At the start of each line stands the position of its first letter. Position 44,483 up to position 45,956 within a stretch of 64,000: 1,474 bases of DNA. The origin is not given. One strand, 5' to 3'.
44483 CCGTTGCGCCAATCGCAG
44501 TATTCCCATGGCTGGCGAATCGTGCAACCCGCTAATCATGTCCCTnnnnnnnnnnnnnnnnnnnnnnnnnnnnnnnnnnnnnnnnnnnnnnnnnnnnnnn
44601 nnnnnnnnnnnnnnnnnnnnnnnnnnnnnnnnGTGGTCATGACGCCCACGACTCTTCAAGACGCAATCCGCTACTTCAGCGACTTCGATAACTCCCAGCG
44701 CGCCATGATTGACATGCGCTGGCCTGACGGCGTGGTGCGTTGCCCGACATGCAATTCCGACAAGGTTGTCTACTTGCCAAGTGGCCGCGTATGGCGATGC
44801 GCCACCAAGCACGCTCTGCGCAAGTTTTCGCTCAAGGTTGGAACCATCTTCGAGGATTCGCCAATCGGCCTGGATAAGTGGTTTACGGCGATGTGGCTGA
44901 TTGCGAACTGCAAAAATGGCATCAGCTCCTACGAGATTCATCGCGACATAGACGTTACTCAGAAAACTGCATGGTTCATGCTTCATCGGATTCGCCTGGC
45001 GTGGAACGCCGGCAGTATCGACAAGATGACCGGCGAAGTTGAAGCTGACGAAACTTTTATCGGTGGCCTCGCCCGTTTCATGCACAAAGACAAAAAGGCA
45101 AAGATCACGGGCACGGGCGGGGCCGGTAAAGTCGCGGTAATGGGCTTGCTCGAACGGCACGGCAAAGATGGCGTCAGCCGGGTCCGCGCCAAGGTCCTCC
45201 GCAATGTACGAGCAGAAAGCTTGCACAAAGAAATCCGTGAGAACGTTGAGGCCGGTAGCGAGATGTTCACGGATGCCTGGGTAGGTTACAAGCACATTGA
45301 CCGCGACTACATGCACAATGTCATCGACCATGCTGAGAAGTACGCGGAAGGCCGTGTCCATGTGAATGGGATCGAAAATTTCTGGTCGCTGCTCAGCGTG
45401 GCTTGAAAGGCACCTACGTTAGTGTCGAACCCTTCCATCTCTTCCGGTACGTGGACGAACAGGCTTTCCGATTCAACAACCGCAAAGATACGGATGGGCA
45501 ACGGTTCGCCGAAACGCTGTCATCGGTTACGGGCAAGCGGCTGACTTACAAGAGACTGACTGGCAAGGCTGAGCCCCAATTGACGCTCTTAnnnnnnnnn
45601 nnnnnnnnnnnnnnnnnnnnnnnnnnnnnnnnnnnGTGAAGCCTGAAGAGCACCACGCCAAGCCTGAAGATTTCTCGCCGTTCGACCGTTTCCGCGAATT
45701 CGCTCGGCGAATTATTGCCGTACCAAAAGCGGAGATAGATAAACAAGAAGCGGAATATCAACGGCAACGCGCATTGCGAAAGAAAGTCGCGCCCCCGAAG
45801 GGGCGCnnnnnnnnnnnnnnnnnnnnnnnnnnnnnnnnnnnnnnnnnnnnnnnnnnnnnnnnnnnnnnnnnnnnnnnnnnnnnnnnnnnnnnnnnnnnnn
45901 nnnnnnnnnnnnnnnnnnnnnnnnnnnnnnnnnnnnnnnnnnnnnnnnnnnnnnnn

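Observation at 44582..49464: Cargo-carrying IS1595-family transposon with perfect 23-bp IRs and 8-bp target duplication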

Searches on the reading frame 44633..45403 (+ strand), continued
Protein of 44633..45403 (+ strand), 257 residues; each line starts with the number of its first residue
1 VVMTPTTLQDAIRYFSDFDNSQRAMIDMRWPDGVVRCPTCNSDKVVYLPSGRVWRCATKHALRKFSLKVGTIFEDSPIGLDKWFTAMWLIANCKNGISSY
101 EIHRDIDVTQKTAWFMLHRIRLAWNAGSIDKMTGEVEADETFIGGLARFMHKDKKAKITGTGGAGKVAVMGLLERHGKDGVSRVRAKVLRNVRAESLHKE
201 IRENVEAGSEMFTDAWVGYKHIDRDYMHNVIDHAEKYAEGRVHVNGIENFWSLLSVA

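Call 64: search_dna_similar(query=P0122, collection=plasmids, mode=protein, max_rows=15)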
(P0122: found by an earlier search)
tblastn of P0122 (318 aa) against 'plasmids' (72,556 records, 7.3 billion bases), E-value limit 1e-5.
Records with a match: 370; places in all: 520; records where one place covers at least 80% of the query: 239.
Best place of each record, by identity: <60% 370.
By first word of the organism name: Sinorhizobium 33; Pseudosulfitobacter 30; Ralstonia 29; Acinetobacter 20; Xanthomonas 18; Aeromonas 17; Mesorhizobium 12; Rhizobium 11; Haloarcula 9; Acidiphilium 8; and 86 more.
By predicted mobility (MOB-suite, as given by PLSDB): non-mobilizable 195; conjugative 111; mobilizable 64.
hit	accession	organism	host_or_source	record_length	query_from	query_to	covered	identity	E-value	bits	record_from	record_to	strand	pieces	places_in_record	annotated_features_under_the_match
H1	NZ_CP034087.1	Methylocystis rosea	cell culture,groundwater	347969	5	307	95%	36.8%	6e-45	170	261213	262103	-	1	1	IS1595 family transposase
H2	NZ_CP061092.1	Roseomonas marmotae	Marmota himalayana,pure culture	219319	2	305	96%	36.2%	7e-41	158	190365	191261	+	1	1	IS1595 family transposase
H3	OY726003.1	Phocaeicola massiliensis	-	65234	4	278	86%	39.7%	2e-44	168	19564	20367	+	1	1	record has no annotation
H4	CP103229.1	Bacteroides faecis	Homo sapiens,cell culture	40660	5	294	91%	37.5%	4e-50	185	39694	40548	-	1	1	IS1595 family transposase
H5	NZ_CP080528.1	Mesorhizobium sp. AR07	Oxytropis sp.,Cell culture,root nodule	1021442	1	309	97%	34.7%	2e-39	154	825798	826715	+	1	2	record has no annotation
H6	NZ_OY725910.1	Bacteroides finegoldii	-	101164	5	282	87%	37.4%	7e-47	176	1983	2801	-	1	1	none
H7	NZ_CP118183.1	Entomospira culicis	Culex pipiens,cell culture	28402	5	307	95%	33.4%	2e-38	151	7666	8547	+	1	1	IS1595 family transposase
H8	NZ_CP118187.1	Entomospira culicis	Culex pipiens,cell culture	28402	5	307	95%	33.4%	2e-38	151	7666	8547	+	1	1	IS1595 family transposase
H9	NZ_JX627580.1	Methylobacterium oryzae CBMB20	-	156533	28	307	88%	34.9%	4e-41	159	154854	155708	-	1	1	IS1595 family transposase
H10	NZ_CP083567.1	Sulfitobacter sp. W027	-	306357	1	286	90%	34.1%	8e-26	114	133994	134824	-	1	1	IS1595 family transposase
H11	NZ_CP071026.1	Enterobacter hormaechei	Homo sapiens,Chromosome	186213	3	310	97%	30.6%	2e-26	116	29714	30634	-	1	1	IS1595 family transposase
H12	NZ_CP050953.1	Rhodococcus sp. DMU1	cell culture,activated sludge in our lab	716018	3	315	98%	30.0%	1e-24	111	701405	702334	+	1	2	IS1595 family transposase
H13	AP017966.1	Candidatus Megaera polyxenophila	-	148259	3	284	89%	33.2%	1e-29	126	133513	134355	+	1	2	transposase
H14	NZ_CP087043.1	Pseudosulfitobacter pseudonitzschiae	Mediolabrus comicus,The surface ...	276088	26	306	88%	32.6%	4e-32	133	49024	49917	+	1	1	IS1595 family transposase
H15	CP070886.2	Pseudosulfitobacter pseudonitzschiae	Skeletonema costatum,The surface ...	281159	26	306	88%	32.6%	4e-32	133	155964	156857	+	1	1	IS1595 family transposase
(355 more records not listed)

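Call 89: find_related_loci(query=P0122, collection=viral_contigs, flank=6000)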
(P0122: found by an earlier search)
Query P0122 (318 aa) in viral_contigs; peptide patterns used: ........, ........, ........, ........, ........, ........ (x = any residue, [..] = any of these).
25 stretches matched a pattern; 24 encode a relative of the query (tblastn E <= 1e-3); 24 distinct loci.
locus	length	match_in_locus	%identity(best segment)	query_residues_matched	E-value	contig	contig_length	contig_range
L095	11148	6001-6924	61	3-309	3e-127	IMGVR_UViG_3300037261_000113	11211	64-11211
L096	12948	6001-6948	63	3-312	1e-124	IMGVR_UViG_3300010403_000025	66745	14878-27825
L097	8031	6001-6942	58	3-312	2e-122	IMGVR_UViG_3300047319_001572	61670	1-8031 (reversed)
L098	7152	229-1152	60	3-310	3e-122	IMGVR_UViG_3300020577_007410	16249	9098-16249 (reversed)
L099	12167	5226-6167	58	3-312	2e-122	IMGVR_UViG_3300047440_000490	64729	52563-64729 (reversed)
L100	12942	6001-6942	56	2-313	2e-115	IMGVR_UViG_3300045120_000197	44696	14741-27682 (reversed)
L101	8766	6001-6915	55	3-310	2e-114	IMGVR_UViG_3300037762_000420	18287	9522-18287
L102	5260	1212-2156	55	1-312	4e-113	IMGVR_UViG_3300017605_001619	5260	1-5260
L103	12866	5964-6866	56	3-309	1e-111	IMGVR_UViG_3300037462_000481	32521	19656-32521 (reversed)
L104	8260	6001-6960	55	3-317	7e-112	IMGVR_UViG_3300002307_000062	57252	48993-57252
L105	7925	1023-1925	55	3-309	5e-111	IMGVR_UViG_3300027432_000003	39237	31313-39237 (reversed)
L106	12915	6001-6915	54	3-313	9e-110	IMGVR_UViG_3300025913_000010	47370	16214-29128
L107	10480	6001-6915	53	2-312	7e-106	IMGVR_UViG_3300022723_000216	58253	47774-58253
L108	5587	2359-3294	52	2-312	9e-106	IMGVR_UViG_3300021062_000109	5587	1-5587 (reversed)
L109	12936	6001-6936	52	2-312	1e-105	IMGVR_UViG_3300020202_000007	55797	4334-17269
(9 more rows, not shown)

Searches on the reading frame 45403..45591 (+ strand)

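Call 7: search_protein_families(library=pfam, proteins=[window:45403-45591:+], max_evalue=0.01)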
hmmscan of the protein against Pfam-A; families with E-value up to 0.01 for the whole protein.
window:45403-45591:+ (63 aa): 1 family
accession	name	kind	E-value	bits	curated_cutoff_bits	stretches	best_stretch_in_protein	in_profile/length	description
PF12762.13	DDE_Tnp_IS1595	-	0.00031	21.2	27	1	2-25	130-153/153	ISXO2-like transposase domain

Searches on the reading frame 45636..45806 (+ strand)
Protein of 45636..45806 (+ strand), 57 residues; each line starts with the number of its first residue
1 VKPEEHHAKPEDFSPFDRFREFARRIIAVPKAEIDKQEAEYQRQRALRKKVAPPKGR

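Call 7: search_protein_families(library=pfam, proteins=[window:45636-45806:+], max_evalue=0.01)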
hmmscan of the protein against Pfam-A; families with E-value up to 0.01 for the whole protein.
window:45636-45806:+ (57 aa): 0 families

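Call 29: search_protein_families(library=padloc, proteins=[window:45636-45806:+], max_evalue=0.01)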
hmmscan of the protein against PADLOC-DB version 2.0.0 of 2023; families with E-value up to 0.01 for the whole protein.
window:45636-45806:+ (57 aa): 0 families

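Call 30: search_protein_families(library=ncbifam, proteins=[window:45636-45806:+], max_evalue=0.01)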
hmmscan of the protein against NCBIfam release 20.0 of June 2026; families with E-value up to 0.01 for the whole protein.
window:45636-45806:+ (57 aa): 0 families

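Call 55: search_protein_families(library=pfam, proteins=[window:45636-45806:+], max_evalue=10)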
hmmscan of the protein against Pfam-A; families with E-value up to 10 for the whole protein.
window:45636-45806:+ (57 aa): 0 families
